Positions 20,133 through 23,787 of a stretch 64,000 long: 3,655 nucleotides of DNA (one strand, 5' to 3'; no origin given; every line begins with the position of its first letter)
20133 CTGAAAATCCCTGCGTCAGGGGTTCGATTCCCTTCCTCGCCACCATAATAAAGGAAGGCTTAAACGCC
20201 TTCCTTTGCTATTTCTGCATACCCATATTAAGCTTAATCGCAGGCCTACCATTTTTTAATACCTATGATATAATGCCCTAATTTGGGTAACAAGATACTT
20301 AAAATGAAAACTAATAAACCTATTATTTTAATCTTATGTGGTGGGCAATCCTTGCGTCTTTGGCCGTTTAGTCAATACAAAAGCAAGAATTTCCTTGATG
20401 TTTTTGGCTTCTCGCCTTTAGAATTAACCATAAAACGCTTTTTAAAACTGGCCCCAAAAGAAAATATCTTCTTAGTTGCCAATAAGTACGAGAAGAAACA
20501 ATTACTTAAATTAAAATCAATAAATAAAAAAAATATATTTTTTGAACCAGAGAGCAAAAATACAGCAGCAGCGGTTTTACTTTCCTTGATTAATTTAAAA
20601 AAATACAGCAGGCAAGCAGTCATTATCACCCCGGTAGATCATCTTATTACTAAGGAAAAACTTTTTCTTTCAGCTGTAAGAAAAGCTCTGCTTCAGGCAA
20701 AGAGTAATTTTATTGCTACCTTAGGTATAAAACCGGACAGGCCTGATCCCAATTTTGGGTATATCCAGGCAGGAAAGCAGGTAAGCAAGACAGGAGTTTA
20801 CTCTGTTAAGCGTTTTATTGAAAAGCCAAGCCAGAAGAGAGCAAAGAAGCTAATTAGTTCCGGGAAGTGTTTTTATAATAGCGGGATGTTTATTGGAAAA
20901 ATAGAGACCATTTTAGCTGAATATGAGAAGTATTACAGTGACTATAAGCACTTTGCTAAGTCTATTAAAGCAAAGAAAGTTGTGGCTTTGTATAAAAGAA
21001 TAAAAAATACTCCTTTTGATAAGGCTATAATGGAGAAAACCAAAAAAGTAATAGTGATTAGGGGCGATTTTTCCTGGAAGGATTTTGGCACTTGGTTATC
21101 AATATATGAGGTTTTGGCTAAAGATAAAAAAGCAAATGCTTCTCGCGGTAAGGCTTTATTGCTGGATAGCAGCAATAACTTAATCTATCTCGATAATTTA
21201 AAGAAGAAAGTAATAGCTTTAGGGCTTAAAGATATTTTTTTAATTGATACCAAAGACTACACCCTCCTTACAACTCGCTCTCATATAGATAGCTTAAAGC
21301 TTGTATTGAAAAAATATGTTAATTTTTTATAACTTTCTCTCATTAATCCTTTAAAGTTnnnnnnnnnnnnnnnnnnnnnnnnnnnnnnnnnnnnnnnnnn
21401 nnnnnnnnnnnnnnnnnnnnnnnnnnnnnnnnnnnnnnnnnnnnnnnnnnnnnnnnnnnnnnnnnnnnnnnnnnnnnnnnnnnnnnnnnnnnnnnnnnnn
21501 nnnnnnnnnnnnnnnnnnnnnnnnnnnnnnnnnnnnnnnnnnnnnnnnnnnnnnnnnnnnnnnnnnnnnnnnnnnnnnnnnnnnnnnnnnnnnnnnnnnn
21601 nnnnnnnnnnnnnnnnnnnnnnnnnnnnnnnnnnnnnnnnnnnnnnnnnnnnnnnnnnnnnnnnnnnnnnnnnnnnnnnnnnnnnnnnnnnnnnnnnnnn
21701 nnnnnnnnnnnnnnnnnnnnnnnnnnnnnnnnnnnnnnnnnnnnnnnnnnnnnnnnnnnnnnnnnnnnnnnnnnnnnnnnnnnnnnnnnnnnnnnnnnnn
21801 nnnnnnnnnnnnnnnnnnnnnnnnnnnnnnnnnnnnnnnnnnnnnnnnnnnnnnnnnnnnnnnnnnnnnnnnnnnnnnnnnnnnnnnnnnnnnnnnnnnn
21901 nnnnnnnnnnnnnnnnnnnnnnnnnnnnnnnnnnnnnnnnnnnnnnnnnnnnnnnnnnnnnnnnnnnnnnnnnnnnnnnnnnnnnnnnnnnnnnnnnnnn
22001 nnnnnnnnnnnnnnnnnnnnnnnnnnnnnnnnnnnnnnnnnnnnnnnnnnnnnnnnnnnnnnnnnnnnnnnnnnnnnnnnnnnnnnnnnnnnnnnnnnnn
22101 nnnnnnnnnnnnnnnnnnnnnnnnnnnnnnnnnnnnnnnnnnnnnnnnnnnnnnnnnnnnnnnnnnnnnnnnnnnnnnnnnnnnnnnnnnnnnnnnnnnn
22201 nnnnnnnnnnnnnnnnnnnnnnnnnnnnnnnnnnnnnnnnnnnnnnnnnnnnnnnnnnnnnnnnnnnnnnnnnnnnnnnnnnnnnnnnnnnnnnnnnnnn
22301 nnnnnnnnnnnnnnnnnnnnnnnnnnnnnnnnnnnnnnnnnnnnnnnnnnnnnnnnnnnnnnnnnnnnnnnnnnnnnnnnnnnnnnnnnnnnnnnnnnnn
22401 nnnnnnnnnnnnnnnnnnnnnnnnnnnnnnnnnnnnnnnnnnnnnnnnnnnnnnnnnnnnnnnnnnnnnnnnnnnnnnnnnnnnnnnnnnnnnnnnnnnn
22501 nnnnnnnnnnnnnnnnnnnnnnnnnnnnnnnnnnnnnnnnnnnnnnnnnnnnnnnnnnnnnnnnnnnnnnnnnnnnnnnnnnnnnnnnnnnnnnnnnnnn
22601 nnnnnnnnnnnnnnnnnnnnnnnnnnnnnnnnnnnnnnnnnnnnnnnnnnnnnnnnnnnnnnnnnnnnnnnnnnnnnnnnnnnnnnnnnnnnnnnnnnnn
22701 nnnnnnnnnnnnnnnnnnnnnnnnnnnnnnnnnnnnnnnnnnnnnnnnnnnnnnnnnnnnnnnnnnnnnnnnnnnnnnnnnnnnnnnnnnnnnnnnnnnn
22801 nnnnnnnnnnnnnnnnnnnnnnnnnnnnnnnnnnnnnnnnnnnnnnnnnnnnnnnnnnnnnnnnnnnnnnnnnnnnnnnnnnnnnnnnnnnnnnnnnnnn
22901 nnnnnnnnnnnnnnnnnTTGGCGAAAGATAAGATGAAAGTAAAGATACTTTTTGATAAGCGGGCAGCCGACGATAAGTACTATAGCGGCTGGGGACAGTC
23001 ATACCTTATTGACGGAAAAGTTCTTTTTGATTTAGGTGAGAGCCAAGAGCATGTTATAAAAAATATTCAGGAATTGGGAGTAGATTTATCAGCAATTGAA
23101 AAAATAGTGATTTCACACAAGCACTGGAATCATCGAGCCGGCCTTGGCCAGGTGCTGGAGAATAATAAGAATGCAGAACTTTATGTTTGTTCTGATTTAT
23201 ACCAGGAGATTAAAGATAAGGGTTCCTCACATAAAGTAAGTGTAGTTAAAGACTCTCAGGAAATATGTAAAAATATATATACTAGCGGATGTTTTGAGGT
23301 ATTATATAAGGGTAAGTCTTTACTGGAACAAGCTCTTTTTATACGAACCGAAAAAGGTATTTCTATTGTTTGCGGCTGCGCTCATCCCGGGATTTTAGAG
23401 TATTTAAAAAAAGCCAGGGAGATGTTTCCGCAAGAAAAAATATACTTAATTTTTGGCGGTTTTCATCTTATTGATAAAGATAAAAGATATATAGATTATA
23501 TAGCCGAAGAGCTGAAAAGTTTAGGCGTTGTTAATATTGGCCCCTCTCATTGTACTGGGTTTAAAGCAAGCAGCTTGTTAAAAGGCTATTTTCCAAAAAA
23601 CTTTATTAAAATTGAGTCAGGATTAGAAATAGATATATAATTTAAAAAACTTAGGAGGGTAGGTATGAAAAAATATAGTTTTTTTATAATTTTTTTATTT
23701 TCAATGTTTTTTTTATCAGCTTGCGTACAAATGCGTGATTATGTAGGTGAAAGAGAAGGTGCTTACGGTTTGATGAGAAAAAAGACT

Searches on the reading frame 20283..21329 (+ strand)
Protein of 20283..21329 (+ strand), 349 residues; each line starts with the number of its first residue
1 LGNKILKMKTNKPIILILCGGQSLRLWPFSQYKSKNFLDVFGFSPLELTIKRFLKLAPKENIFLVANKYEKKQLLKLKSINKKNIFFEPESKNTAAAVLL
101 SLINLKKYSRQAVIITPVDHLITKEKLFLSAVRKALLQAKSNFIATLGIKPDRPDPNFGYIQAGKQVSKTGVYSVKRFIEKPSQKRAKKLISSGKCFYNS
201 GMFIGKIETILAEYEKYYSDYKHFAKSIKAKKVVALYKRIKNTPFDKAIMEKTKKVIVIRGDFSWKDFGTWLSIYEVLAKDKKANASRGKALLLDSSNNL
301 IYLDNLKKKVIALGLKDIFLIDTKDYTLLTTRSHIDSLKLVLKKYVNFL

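Call 24: search_protein_families(library=pfam, max_evalue=0.01, proteins=[window:20283-21329:+])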
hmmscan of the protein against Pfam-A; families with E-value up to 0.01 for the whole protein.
window:20283-21329:+ (349 aa): 3 families
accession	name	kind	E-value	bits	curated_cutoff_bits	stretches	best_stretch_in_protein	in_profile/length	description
PF00483.29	NTP_transferase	-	1.4e-33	116.9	21.2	1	16-282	3-243/245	Nucleotidyl transferase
PF22640.1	ManC_GMP_beta-helix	-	1e-05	25.8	27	1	290-343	2-53/55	MannoseP isomerase/GMP-like beta-helix domain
PF12804.13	NTP_transf_3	-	0.0032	18.1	27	1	16-128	2-104/160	MobA-like NTP transferase domain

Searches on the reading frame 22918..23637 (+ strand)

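Call 25: search_protein_families(library=pfam, max_evalue=0.01, proteins=[window:22918-23637:+])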
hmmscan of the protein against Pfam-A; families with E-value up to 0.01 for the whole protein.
window:22918-23637:+ (240 aa): 2 families
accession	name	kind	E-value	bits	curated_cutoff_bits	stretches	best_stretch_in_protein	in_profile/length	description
PF00753.33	Lactamase_B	-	4.9e-05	23.8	22.7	1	28-90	8-74/196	Metallo-beta-lactamase superfamily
PF12706.13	Lactamase_B_2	-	0.0044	17.1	27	1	48-103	20-75/200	Beta-lactamase superfamily domain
